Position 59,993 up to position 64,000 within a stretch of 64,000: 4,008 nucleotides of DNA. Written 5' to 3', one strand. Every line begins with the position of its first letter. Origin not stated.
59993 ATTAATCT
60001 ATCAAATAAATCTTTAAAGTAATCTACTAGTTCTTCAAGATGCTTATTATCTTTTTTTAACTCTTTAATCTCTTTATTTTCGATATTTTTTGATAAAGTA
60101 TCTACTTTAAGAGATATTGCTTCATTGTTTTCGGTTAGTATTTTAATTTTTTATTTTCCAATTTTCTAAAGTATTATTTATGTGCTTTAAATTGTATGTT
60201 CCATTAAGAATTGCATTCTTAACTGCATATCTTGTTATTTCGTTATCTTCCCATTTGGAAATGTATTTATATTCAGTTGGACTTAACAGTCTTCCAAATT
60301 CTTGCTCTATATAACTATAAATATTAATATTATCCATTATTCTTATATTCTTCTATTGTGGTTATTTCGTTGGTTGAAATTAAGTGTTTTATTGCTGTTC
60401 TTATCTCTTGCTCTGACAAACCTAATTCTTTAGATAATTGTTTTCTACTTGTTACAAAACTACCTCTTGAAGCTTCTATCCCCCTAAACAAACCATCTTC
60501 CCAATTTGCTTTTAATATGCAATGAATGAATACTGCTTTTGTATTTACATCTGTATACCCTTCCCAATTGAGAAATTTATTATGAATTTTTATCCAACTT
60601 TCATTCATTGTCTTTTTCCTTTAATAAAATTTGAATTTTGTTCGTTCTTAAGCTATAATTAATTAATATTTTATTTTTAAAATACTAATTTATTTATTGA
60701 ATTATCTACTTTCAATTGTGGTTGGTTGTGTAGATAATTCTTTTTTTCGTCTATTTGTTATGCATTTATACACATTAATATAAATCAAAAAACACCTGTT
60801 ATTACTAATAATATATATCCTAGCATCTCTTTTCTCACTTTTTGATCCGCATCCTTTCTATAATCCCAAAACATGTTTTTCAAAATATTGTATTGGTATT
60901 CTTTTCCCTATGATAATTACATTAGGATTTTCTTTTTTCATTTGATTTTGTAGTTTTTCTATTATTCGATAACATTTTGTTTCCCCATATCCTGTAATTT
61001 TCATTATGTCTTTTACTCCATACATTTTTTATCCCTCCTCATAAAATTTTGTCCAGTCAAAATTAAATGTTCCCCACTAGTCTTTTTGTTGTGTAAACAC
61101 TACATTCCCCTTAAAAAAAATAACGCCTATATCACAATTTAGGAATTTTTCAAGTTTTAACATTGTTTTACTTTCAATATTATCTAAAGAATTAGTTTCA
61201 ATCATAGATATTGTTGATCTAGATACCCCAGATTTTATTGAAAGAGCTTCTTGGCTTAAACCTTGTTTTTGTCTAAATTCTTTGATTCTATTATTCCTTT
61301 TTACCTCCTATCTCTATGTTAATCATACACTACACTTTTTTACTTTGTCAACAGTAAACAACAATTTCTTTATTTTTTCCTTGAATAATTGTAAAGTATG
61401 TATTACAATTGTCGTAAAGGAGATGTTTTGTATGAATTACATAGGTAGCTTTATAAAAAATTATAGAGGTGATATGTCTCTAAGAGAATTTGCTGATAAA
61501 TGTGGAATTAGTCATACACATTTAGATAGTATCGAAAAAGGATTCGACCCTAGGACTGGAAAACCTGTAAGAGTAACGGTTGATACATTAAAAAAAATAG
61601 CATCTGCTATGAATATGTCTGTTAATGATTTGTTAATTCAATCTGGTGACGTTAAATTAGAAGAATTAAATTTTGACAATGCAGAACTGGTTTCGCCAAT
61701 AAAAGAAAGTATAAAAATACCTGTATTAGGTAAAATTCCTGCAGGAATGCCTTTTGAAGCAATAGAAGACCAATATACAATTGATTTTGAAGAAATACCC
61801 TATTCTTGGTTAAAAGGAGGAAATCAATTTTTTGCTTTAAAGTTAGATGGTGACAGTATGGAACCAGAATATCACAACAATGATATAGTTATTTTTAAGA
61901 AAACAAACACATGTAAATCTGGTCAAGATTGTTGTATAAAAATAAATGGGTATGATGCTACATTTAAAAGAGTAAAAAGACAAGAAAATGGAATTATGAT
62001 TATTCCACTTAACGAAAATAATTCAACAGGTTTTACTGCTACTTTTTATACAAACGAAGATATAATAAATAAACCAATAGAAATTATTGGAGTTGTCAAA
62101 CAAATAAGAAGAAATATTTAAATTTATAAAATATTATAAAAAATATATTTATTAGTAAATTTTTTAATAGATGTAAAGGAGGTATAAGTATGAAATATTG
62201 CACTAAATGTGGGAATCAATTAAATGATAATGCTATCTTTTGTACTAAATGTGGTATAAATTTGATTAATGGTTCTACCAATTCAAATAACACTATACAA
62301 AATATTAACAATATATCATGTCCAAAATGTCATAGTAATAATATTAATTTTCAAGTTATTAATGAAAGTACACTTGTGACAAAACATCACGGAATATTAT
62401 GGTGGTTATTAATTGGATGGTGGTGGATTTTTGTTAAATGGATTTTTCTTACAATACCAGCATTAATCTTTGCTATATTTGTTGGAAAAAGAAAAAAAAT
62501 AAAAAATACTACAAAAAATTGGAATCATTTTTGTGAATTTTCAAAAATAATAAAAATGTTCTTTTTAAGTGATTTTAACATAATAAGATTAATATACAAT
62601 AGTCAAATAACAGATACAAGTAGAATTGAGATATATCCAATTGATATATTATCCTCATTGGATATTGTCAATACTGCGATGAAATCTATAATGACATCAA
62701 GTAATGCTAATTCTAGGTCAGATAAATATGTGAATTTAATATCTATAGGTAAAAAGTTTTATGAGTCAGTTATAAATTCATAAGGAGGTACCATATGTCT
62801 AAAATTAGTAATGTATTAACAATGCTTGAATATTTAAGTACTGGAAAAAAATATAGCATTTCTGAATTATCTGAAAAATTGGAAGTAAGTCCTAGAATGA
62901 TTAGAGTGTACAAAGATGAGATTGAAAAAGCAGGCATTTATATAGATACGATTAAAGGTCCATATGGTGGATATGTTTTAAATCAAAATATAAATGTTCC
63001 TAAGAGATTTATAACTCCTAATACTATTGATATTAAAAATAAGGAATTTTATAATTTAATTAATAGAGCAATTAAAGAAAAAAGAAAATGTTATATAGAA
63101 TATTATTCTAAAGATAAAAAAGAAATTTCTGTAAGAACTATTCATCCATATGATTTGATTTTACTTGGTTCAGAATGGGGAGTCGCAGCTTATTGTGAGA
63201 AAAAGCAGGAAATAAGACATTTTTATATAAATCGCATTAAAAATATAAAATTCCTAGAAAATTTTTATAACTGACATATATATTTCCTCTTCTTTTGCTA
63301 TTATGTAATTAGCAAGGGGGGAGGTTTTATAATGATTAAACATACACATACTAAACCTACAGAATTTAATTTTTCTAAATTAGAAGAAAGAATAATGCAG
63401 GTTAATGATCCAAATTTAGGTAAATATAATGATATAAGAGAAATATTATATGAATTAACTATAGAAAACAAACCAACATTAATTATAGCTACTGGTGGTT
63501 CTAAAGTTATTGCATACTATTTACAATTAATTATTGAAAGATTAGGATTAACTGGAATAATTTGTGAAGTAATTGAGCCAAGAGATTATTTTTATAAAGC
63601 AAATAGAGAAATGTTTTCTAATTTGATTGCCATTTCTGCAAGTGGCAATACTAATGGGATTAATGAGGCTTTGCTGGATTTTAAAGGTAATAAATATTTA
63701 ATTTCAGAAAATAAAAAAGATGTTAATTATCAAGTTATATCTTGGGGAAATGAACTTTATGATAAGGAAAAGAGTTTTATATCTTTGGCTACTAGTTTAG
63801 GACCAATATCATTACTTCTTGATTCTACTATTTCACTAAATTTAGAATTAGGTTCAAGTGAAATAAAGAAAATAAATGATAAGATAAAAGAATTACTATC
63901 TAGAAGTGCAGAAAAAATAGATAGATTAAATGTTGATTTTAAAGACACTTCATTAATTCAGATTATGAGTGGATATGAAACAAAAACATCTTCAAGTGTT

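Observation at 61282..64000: CI-like S24 repressor operon carrying a zinc-ribbon membrane protein and an HTH-WYL regulator, leading into a SIS-like gene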

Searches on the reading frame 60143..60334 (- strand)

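Call 8: search_protein_families(library=pfam, max_evalue=0.01, proteins=[window:60143-60334:-])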
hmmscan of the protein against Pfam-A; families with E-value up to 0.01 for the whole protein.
window:60143-60334:- (63 aa): 1 family
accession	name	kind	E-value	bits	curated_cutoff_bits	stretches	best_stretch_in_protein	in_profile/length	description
PF07261.16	DnaB_2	-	3.9e-10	39.7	22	1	7-62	2-62/74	Replication initiation and membrane attachment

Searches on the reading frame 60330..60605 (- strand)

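Call 8: search_protein_families(library=pfam, max_evalue=0.01, proteins=[window:60330-60605:-])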
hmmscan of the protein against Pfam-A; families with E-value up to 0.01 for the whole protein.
window:60330-60605:- (91 aa): 1 family
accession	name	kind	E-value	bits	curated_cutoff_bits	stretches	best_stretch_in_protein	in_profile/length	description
PF13730.12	HTH_36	-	0.0044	17.2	25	1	50-77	25-51/55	Helix-turn-helix domain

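Call 53: search_protein_families(library=phrogs, max_evalue=0.001, proteins=[window:60330-60605:-])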
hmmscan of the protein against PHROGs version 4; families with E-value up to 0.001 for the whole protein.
window:60330-60605:- (91 aa): 6 families
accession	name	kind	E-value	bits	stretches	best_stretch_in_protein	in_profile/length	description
phrog_186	-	DNA, RNA and nucleotide metabolism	2.6e-11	44.8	1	2-90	20-101/308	DnaD-like helicase loader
phrog_2514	-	DNA, RNA and nucleotide metabolism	2.7e-11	44.3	1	3-86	4-96/270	DnaD-like helicase loader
phrog_428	-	DNA, RNA and nucleotide metabolism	4.6e-06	27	1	2-91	88-167/455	replication initiation protein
phrog_7498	-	DNA, RNA and nucleotide metabolism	1.6e-05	25.2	1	3-83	6-88/296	DnaD-like helicase loader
phrog_270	-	DNA, RNA and nucleotide metabolism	3.7e-05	24.3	1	20-91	47-107/383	replication initiation protein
phrog_678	-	DNA, RNA and nucleotide metabolism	0.00046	20.8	1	9-88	61-122/346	replication initiation O-like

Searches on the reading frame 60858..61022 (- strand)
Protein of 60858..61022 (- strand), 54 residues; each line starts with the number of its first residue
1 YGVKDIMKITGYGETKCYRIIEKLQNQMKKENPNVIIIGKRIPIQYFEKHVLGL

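Call 8: search_protein_families(library=pfam, max_evalue=0.01, proteins=[window:60858-61022:-])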
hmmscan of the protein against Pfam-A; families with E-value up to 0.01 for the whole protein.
window:60858-61022:- (54 aa): 0 families

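Call 53: search_protein_families(library=phrogs, max_evalue=0.001, proteins=[window:60858-61022:-])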
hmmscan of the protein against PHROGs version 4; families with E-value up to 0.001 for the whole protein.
window:60858-61022:- (54 aa): 2 families
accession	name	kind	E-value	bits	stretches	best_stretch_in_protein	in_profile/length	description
phrog_989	-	unknown function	1.2e-08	35.6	1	1-50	7-54/70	-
phrog_33591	-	unknown function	0.00029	21.5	1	4-47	8-52/65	-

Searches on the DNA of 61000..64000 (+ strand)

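Call 67: search_rna_families(source=window, start=61000, end=64000, threshold=evalue, max_evalue=5)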
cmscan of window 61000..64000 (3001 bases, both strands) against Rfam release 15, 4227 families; matches with E-value up to 5: 6.
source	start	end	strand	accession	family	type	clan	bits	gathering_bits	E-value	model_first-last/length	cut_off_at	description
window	63223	63336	+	RF02905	sRNA41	Gene; sRNA;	-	25.4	45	0.3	1-113/113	no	Archaeal Small RNA 41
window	63263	63343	+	RF03817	mir-3836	Gene; miRNA;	-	23.4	100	0.48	1-91/91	no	mir-3836 microRNA precursor family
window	63615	63718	+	RF00429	SNORA29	Gene; snRNA; snoRNA; HACA-box;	CL00030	23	50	0.75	1-140/140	no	Small nucleolar RNA SNORA29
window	63267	63372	+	RF01858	RsaF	Gene; sRNA;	-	20.3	60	1.1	1-119/119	no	RNA Staph. aureus F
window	63790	63851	+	RF02843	RefA5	Gene; antisense;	-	16.9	91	4.7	1-68/68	no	Enterococcus sRNA A5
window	61447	61506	+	RF03027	RT-6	Gene; sRNA;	-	16.4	46.7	3.1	1-75/75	no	RT-6 RNA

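Call 106: build_rna_model(alignment_id=A8, structure=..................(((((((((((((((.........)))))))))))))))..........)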
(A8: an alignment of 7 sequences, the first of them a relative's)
Model R1 built from alignment A8 (7 sequences, 67 columns); structure: as given.
model positions 67; base pairs 15; branch points 0; effective number of sequences 2.18; information 0.839 bits per position. Calibrated on 0.2 Mb of random sequence (short: E-values are rough).
structure used (alignment columns):
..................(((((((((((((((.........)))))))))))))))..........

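Call 107: search_with_rna_model(model_id=R1, sources=[window, L002, L006, L007, L008, L010, L011, L012, L013, L014, L015, L016, L017, L018, L019, L020, L021, L022, L023, L024, L025, L026, L027, L028, L029, L030, L031, L032, L033, L034, L035, L036, L037, L038, L039, L040, L041, L042, L043, L044, L045, L046, L047, L048, L049, L050, L051, L052, L053, L054, L055, L056, L057, L058, L059, L060, L061, L062, L063, L064, L065, L066, L067, L068, L069, L070, L072, L073, L074, L075, L077, L079, L080, L081, L084, L085, L098, L100], max_evalue=0.01, make_alignment=true)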
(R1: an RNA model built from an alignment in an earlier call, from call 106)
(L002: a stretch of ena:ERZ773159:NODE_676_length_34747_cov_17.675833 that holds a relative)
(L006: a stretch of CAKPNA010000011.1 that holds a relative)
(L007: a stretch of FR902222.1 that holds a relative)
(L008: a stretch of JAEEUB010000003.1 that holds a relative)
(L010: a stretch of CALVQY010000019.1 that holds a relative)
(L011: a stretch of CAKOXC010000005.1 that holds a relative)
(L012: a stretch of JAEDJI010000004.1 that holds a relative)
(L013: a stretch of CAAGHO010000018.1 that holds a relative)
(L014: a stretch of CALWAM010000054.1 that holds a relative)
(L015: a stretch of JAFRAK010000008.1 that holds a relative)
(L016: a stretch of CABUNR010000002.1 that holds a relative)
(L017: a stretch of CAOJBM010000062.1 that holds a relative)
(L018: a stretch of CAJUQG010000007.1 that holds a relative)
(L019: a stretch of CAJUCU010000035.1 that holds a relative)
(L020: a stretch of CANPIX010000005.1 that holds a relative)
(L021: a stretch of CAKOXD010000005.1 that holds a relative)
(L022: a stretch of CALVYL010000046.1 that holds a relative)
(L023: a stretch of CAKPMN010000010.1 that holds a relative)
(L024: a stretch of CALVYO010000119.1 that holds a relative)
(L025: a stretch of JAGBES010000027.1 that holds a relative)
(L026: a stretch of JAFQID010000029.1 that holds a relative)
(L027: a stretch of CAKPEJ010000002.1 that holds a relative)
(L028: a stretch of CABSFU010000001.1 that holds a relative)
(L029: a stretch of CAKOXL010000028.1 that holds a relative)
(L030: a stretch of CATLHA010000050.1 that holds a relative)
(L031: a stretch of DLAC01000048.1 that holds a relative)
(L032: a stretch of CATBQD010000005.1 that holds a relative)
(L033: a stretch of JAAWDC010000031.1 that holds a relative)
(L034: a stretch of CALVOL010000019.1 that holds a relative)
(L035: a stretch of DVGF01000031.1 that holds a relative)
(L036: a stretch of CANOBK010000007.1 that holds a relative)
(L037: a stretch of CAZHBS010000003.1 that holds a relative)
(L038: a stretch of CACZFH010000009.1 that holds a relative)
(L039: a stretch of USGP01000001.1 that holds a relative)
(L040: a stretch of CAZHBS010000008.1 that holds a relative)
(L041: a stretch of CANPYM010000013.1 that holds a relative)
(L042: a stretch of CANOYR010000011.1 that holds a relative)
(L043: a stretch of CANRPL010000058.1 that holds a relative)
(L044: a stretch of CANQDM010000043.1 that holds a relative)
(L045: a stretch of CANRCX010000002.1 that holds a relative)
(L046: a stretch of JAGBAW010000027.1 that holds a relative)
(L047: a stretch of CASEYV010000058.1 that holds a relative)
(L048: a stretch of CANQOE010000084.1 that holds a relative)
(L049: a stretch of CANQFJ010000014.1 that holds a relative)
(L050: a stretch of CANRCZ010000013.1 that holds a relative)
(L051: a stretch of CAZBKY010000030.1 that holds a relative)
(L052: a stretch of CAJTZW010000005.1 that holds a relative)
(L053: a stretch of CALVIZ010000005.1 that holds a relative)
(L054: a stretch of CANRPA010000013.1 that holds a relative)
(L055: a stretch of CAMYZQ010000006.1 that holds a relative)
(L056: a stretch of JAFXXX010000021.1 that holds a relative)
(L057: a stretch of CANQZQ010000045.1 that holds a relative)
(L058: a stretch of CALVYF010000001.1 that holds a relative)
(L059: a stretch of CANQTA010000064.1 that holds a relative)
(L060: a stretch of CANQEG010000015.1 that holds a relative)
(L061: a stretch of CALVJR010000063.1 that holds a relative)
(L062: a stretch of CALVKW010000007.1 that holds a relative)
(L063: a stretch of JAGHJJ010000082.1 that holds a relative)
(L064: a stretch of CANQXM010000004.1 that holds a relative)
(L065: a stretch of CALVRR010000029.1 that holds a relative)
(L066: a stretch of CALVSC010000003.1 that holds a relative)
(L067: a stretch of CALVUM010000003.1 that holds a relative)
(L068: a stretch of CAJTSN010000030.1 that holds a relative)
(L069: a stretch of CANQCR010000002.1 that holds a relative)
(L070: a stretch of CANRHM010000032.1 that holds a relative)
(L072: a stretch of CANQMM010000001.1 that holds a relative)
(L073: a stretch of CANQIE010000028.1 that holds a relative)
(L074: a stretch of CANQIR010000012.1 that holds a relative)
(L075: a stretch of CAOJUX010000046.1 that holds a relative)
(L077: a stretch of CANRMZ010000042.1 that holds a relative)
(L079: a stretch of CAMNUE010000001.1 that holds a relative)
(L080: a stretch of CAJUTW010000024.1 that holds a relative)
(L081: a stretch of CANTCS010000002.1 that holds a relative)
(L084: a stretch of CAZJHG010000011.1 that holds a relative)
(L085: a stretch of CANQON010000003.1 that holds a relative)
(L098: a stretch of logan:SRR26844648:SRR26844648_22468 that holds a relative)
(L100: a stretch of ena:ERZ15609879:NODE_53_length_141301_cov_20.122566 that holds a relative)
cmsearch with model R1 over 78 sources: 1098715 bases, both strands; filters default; matches with E-value up to 0.01: 67.
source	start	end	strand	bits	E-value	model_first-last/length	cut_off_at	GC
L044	2422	2488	+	96.1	3.3e-14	1-67/67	no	0.28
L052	588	654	+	95.6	3.9e-14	1-67/67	no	0.27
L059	4217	4283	+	95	5.2e-14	1-67/67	no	0.27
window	63268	63334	+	93.8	8.5e-14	1-67/67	no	0.31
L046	3726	3792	+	92.8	1.3e-13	1-67/67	no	0.3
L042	4164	4230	+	92.5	1.5e-13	1-67/67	no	0.24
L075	2762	2828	+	90.8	3.1e-13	1-67/67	no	0.24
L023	7937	8003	+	89.8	4.8e-13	1-67/67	no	0.25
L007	7938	8003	+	84.6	4.4e-12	1-67/67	no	0.26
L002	9938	10003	+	84.3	5e-12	1-67/67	no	0.27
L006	7938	8003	+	84.3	5e-12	1-67/67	no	0.27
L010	6217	6282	+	84.3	5e-12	1-67/67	no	0.27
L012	6967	7032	+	84.3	5e-12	1-67/67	no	0.27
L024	2140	2205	+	84.3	5e-12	1-67/67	no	0.27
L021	7937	8003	+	84.1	5.4e-12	1-67/67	no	0.25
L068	7937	8003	+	83.3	7.6e-12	1-67/67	no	0.27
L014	4299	4364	+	82.9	9.3e-12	1-67/67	no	0.26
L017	7938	8003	+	81.2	1.9e-11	1-67/67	no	0.24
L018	7938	8003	+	81.2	1.9e-11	1-67/67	no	0.24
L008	7938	8003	+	81.1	2e-11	1-67/67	no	0.29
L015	7938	8003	+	80.5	2.5e-11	1-67/67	no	0.26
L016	7937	8003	+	79.9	3.3e-11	1-67/67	no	0.28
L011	7939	8003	+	77.4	9.7e-11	1-67/67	no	0.23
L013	7939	8003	+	77.4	9.7e-11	1-67/67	no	0.23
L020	4907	4972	+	73.9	4.3e-10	1-67/67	no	0.21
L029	7938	8003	+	73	6.3e-10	1-67/67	no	0.26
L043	2705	2771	+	71.1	1.4e-09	1-67/67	no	0.28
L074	5567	5632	+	70.2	2.1e-09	1-67/67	no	0.24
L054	4720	4787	+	67.9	5.5e-09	1-67/67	no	0.21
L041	7940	8006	+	67.2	7.3e-09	1-67/67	no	0.3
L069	7940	8006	+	67.2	7.3e-09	1-67/67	no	0.3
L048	413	476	+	66.5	1e-08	1-67/67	no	0.22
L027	7940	8003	+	65.6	1.4e-08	1-67/67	no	0.22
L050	2505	2569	+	64.7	2.1e-08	1-67/67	no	0.28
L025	7940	8003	+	64.3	2.6e-08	1-67/67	no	0.23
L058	7940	8003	+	63.2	4.1e-08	1-67/67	no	0.25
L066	7924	7988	+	63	4.4e-08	1-67/67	no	0.29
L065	7940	8003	+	61.7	7.6e-08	1-67/67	no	0.27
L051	2261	2324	+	61.3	9.2e-08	1-67/67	no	0.25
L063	7940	8003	+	60.7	1.2e-07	1-67/67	no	0.23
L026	7941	8003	+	60.7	1.2e-07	1-67/67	no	0.22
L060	3819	3883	+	59.9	1.7e-07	1-67/67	no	0.28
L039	7936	8000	+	59.3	2.2e-07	1-67/67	no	0.29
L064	3499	3566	+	59.1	2.3e-07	1-67/67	no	0.29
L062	558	621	+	59.1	2.3e-07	1-67/67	no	0.25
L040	7942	8003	+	57.9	4e-07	1-67/67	no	0.26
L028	7940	8003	+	57.5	4.7e-07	1-67/67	no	0.28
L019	7941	8003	+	56.8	6.3e-07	1-67/67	no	0.27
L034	7939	8003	+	56.3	7.8e-07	1-67/67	no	0.31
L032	7939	8003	+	55.2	1.3e-06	1-67/67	no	0.26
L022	5811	5872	+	55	1.4e-06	1-67/67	no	0.24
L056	7928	7991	+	54.7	1.5e-06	1-67/67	no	0.31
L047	6880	6946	+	53.9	2.1e-06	1-67/67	no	0.22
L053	2868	2929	+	53.2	2.9e-06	1-67/67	no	0.24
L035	7939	8003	+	52.8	3.5e-06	1-67/67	no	0.29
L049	7940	8006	+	52.4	4.1e-06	1-67/67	no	0.24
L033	6242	6305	+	51.2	6.8e-06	1-67/67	no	0.31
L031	7941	8003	+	51.1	7e-06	1-67/67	no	0.3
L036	7941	8003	+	49.2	1.6e-05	1-67/67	no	0.29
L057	7942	8006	+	49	1.7e-05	1-67/67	no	0.22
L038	7933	7997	+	47.7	3e-05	1-67/67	no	0.29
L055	7928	7991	+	46.6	4.9e-05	1-67/67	no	0.28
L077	169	235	+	44.3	0.00013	1-67/67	no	0.3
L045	7945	8006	+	44.2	0.00013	1-67/67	no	0.19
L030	1537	1601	+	41.2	0.00048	1-67/67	no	0.32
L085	7925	7988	+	38.3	0.0017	1-67/67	no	0.27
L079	2220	2279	+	34.4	0.0088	1-67/67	no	0.27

Alignment A9: 67 matches aligned to the model, 78 columns, each read 5' to 3' on its own strand. Consensus structure (alignment columns), stored with it:
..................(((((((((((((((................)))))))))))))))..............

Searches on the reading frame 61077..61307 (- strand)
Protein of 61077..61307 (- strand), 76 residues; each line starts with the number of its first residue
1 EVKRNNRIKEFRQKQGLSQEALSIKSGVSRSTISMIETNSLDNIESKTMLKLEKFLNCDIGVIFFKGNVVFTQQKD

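Call 8: search_protein_families(library=pfam, max_evalue=0.01, proteins=[window:61077-61307:-])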
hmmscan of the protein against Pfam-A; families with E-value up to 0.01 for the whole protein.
window:61077-61307:- (76 aa): 6 families
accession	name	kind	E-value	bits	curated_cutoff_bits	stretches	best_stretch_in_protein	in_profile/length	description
PF01381.28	HTH_3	-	2.2e-14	53.7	23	1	8-61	1-53/55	Helix-turn-helix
PF12844.13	HTH_19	-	3.5e-08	33.7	30.2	1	6-59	2-54/64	Helix-turn-helix domain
PF13560.12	HTH_31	-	6.1e-06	26.9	27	1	7-38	5-36/64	Helix-turn-helix domain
PF13443.12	HTH_26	-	1.5e-05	25.6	22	1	7-61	1-55/63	Cro/C1-type HTH DNA-binding domain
PF13413.12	HTH_25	-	0.0005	20.3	24.6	1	9-50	3-44/62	Helix-turn-helix domain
PF04545.22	Sigma70_r4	-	0.0021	18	24.1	1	12-43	16-47/50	Sigma-70, region 4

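Call 53: search_protein_families(library=phrogs, max_evalue=0.001, proteins=[window:61077-61307:-])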
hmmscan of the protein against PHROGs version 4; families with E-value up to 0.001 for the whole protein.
window:61077-61307:- (76 aa): 12 families
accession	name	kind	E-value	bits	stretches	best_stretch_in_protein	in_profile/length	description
phrog_8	-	transcription regulation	1.2e-11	45.6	1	6-58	79-130/346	transcriptional regulator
phrog_3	-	transcription regulation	4e-11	44.3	1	5-72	90-154/430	transcriptional repressor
phrog_5823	-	transcription regulation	1.9e-08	34.9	1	5-68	8-71/404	transcriptional regulator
phrog_2439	-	transcription regulation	8.6e-07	29.1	1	6-64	10-67/367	transcriptional regulator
phrog_1373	-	transcription regulation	2.1e-06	28.8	1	8-64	68-123/166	transcriptional regulator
phrog_2104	-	unknown function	2e-05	25.8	1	4-39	40-75/103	-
phrog_7241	-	transcription regulation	2.6e-05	25.3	1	3-59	61-116/122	transcriptional regulator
phrog_2967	-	transcription regulation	5.1e-05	23.9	1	3-59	10-65/225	transcriptional regulator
phrog_6288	-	unknown function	0.00012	22.8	1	6-57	32-83/322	-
phrog_34341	-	transcription regulation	0.00063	21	1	5-47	73-115/122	transcriptional regulator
phrog_2339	-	DNA, RNA and nucleotide metabolism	0.00068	20.6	1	6-52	28-74/98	HTH DNA binding protein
phrog_6223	-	transcription regulation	0.00071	20.6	1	8-56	11-57/73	transcriptional repressor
